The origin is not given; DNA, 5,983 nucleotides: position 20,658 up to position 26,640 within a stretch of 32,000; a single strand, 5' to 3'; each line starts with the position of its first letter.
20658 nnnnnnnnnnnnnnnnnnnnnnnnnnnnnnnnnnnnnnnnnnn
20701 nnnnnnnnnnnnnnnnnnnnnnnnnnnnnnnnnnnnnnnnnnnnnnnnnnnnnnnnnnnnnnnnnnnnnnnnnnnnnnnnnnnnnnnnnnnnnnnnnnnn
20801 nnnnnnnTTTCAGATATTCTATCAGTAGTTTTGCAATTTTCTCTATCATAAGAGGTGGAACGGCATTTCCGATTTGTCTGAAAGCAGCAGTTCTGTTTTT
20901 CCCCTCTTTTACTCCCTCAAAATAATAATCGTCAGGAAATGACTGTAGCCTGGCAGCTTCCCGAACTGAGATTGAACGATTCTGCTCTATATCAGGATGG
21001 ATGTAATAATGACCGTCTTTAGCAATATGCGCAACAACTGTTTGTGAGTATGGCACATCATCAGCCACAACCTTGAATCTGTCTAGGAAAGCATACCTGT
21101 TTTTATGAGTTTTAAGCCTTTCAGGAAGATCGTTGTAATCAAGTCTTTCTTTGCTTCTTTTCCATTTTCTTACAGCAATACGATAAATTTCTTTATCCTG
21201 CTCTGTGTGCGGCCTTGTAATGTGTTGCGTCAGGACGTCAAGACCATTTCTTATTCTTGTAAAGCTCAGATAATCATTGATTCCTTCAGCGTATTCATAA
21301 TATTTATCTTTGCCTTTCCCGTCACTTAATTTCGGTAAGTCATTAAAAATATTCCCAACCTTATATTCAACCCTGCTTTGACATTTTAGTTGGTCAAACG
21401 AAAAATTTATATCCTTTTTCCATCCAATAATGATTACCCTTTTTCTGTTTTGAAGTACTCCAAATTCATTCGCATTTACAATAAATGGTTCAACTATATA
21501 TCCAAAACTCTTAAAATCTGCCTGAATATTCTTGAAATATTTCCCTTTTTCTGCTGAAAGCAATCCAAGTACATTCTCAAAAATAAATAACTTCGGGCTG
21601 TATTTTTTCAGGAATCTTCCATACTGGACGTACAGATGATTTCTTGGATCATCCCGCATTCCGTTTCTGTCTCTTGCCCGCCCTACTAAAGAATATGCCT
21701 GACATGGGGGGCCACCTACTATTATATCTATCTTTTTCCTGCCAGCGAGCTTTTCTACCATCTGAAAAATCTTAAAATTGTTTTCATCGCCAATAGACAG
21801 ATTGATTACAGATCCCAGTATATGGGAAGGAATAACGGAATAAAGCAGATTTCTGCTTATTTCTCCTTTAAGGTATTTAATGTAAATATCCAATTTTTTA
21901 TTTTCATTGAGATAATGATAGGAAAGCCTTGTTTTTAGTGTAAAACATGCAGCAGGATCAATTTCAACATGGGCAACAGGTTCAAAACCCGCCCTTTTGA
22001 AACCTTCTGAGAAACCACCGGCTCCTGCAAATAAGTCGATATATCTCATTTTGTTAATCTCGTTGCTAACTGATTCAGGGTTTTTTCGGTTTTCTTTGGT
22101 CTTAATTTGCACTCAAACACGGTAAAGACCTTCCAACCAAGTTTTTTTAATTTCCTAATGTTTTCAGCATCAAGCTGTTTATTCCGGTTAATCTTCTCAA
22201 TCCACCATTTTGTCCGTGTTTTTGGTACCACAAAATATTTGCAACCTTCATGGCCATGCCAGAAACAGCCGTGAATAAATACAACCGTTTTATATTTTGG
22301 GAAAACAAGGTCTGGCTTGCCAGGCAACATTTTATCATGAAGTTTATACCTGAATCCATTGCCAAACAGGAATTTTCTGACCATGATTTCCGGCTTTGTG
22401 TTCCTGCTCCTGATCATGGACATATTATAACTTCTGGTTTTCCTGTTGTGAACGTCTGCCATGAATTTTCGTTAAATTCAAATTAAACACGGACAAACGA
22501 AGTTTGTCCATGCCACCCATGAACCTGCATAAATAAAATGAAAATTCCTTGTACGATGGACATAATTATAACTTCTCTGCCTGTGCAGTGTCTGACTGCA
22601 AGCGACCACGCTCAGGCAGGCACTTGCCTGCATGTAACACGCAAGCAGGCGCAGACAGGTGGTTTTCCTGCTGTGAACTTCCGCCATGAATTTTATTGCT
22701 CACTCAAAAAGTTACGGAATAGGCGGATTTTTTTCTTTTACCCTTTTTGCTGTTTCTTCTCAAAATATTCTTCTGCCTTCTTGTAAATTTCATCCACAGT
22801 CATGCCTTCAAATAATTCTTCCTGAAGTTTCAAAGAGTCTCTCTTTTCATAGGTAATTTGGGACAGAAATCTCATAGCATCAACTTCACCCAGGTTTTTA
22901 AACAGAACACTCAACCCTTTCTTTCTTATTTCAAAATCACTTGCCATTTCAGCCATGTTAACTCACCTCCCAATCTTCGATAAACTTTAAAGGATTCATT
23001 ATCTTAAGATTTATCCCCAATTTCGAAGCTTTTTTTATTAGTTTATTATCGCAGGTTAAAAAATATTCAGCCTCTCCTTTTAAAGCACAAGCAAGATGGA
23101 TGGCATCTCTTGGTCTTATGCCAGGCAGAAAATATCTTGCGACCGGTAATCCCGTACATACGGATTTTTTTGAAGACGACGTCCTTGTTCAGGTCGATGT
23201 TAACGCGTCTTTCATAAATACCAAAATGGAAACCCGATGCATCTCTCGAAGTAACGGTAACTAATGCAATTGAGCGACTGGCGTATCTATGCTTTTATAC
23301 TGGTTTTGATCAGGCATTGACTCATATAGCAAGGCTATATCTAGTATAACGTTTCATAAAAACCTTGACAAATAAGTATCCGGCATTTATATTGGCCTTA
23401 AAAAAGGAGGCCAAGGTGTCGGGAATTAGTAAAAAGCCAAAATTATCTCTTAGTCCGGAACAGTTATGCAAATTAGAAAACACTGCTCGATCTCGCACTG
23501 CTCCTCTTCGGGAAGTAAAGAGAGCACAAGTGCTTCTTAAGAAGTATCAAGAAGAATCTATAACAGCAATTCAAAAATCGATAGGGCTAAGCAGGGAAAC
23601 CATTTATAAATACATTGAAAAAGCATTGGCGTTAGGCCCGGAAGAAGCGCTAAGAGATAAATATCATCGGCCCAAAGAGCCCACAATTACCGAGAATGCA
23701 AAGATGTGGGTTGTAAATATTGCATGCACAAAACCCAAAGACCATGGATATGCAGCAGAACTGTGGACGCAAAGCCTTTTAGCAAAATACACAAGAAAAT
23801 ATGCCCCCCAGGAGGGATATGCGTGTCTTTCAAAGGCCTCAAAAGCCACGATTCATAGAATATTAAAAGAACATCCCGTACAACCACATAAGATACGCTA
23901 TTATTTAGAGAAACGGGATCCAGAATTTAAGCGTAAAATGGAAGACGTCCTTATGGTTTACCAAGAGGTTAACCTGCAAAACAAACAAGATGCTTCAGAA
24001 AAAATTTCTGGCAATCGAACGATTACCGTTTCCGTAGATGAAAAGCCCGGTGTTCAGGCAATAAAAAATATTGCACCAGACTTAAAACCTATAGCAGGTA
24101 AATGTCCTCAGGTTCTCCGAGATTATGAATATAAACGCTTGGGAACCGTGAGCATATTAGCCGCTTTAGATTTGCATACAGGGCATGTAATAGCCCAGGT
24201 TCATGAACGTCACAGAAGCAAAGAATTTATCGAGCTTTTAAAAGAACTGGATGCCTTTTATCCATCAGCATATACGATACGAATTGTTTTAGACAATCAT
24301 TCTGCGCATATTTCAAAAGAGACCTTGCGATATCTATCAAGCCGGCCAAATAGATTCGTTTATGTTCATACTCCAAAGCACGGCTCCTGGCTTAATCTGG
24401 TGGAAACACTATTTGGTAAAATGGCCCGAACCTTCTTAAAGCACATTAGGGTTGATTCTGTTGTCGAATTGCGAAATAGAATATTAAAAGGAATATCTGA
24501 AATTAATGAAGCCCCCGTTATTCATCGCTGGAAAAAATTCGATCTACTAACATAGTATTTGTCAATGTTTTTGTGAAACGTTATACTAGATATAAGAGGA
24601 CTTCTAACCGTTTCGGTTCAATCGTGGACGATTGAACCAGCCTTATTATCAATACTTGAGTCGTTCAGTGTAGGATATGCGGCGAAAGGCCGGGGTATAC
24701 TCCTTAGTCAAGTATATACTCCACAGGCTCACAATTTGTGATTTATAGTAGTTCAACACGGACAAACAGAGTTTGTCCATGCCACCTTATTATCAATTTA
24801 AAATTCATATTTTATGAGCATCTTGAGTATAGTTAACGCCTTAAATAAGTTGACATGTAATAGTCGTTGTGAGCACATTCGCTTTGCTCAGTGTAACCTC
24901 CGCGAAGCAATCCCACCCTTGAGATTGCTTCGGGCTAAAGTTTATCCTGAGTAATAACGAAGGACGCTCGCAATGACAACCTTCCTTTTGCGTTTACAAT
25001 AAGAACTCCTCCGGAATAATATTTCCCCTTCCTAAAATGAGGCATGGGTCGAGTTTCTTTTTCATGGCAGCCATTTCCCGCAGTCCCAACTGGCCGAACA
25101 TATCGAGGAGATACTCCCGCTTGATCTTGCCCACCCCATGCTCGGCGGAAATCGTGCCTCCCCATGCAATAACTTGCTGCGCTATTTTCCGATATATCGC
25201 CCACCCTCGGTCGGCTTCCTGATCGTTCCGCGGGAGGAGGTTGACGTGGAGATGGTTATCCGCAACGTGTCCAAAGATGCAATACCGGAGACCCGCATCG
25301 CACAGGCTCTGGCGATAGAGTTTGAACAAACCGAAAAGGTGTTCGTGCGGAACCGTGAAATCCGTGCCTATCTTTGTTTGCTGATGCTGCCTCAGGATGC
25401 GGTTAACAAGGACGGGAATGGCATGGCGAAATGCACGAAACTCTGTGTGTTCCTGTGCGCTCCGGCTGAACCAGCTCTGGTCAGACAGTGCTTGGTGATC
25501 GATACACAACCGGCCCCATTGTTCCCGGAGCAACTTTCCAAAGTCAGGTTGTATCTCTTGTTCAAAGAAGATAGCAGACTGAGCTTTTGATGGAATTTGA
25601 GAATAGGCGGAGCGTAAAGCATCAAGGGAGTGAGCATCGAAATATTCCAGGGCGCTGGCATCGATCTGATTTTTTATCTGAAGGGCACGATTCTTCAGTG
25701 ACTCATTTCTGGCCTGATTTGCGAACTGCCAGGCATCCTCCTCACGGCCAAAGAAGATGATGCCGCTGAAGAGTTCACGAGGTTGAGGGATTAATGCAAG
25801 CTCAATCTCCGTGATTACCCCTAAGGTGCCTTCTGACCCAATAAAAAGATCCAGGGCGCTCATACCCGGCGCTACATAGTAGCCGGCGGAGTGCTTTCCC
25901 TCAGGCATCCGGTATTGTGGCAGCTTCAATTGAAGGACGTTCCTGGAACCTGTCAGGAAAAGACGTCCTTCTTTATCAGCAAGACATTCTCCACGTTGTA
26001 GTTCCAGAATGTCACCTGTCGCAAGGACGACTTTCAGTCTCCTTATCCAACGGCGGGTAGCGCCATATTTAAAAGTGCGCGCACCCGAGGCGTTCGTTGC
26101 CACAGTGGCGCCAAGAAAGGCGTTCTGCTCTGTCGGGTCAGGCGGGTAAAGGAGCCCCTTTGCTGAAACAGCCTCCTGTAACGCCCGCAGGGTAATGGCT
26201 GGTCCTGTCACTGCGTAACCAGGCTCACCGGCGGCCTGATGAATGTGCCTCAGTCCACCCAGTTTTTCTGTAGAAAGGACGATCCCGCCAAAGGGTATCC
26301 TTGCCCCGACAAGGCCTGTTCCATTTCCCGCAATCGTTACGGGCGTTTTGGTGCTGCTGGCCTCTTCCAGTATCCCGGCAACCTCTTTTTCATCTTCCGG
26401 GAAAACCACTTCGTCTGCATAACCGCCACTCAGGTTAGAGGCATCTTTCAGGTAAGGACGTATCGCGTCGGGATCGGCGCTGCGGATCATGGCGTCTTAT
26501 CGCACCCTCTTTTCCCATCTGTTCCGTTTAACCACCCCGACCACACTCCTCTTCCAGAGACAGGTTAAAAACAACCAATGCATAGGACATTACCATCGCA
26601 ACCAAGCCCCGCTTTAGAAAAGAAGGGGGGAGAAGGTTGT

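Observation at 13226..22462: Six-gene translationally coupled operon vsr-dcm-GHKL ATPase-Z1-PD-(D/E)XK-AIPR: candidate multi-subunit, m5C-linked defence system of unknown mechanism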

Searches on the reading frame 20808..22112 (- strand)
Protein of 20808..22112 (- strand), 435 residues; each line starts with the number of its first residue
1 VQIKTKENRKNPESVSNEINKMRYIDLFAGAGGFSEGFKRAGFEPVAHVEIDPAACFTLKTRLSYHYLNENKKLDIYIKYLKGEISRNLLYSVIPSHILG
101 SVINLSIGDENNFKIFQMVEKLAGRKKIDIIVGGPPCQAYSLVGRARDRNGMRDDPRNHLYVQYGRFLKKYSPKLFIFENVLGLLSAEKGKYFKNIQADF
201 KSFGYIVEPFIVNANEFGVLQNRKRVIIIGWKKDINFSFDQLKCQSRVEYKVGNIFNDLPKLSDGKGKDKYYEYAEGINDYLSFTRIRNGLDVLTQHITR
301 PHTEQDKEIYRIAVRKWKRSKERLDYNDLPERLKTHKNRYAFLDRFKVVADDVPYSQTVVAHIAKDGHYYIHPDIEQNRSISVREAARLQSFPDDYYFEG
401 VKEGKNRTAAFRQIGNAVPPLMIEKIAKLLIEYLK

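Call 3: search_protein_families(library=pfam, proteins=[window:20808-22112:-], max_evalue=0.01)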
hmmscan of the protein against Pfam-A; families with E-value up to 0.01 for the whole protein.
window:20808-22112:- (435 aa): 1 family
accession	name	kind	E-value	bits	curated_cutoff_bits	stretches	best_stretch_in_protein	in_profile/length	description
PF00145.23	DNA_methylase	-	3e-67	227.8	22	2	108-430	48-322/324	C-5 cytosine-specific DNA methylase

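Call 4: search_protein_families(library=padloc, proteins=[window:20808-22112:-], max_evalue=0.01)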
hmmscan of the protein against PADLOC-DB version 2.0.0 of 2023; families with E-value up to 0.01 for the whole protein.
window:20808-22112:- (435 aa): 64 families (the best 25 are shown)
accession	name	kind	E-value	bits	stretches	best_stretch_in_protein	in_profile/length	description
PDLC02649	DrmMII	-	4e-167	554.4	1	20-434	3-418/422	DrmMII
PDLC03232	MTase_II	-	2.1e-103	344.7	2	126-430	131-456/465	Type II methyltransferase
PDLC03234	MTase_II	-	2.8e-82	275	1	21-435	4-367/375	Type II methyltransferase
PDLC03378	MTase_II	-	2.2e-77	258.7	2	120-434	64-330/344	Type II methyltransferase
PDLC03326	MTase_II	-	1.7e-72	242.9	2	119-434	64-376/412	Type II methyltransferase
PDLC03272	MTase_II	-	2e-67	226.1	1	6-434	59-390/407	Type II methyltransferase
PDLC02648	DrmMII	-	3.2e-65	218.7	2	115-432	85-449/468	DrmMII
PDLC02656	DrmMII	-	2.2e-58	196.3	2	21-261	4-234/491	DrmMII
PDLC00033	DruM2|DruM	-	4.5e-58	195.3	1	7-434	8-364/368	DNA cytosine methylase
PDLC03237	MTase_II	-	5.2e-57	191.5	2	23-236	795-973/1036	Type II methyltransferase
PDLC00026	DruM2|DruM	-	6.3e-52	175.2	1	20-432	3-316/336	DNA cytosine methylase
PDLC00027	DruM2|DruM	-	1.2e-48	164.3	3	126-240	70-180/361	DNA cytosine methylase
PDLC03381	MTase_II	-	7.8e-47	158.2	2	20-286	147-379/396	Type II methyltransferase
PDLC00031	DruM2|DruM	-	1.7e-46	157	2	119-240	63-180/361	DNA cytosine methylase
PDLC03307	MTase_II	-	5.1e-46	155.6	4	122-196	57-126/382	Type II methyltransferase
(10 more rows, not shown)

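Call 93: search_solved_structures(query=window:20808-22049:-, max_evalue=0.00001)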
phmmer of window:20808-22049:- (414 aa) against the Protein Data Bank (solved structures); distinct sequences matched with E-value up to 0.00001: 45.
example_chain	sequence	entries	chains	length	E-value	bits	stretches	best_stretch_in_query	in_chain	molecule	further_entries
1dct_A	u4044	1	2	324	1.8e-32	116.1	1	105-218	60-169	PROTEIN (MODIFICATION METHYLASE HAEIII)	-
3ubt_Y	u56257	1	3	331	5e-31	111.3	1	105-218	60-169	Modification methylase HaeIII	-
3g7u_A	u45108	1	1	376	1.6e-25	93.2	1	106-218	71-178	Cytosine-specific methyltransferase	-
3pt9_A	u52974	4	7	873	3.3e-21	79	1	99-209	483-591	DNA (cytosine-5)-methyltransferase 1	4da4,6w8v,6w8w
3pt6_A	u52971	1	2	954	4.4e-21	78.6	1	99-209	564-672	DNA (cytosine-5)-methyltransferase 1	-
5guv_A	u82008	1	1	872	8.4e-21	77.7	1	99-209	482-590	DNA (cytosine-5)-methyltransferase 1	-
9ped_A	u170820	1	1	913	1.3e-20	77.1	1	106-207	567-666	DNA (cytosine-5)-methyltransferase 1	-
9m5u_A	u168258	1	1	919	1.3e-20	77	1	106-207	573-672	DNA (cytosine-5)-methyltransferase 1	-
9v4p_A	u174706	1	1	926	1.4e-20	77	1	106-207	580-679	DNA (cytosine-5)-methyltransferase 1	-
5wy1_A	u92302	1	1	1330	1.5e-20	76.8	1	99-209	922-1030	DNA (cytosine-5)-methyltransferase 1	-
3av4_A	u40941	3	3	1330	1.5e-20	76.8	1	99-209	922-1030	DNA (cytosine-5)-methyltransferase 1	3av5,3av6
6x9i_A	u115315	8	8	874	3.2e-20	75.8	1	100-209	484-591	DNA (cytosine-5)-methyltransferase 1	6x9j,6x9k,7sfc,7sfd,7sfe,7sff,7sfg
5gut_A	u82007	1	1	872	3.2e-20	75.8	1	99-209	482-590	DNA (cytosine-5)-methyltransferase 1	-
9v36_A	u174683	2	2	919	3.8e-20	75.5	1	100-209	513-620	DNA (cytosine-5)-methyltransferase 1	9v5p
3pta_A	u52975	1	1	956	4.4e-20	75.3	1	100-209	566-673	DNA (cytosine-5)-methyltransferase 1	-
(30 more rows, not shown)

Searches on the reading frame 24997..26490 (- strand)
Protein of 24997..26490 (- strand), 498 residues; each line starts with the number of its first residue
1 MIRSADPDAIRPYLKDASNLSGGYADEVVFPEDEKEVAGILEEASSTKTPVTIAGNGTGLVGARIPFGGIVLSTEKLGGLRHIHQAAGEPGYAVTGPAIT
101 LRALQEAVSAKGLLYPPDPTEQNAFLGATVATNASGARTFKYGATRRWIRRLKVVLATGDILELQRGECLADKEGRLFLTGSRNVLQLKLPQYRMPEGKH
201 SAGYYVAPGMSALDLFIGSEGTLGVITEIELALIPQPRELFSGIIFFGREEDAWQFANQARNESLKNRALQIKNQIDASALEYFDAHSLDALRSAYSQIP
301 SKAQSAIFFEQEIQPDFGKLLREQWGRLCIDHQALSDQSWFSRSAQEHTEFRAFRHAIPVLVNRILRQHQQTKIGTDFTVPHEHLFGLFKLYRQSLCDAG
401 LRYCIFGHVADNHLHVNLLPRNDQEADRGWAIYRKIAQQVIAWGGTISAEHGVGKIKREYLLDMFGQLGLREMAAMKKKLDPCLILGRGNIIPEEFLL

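Call 9: search_protein_families(library=pfam, proteins=[window:24997-26490:-], max_evalue=0.001)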
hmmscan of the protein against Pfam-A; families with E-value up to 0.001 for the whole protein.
window:24997-26490:- (498 aa): 2 families
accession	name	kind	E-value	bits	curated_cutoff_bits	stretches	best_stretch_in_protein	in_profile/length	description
PF02913.24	FAD-oxidase_C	-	7.5e-33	114.7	21.2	1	272-490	25-247/248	FAD linked oxidases, C-terminal domain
PF01565.28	FAD_binding_4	-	1.8e-29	102.6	26.4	1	27-164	3-138/139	FAD binding domain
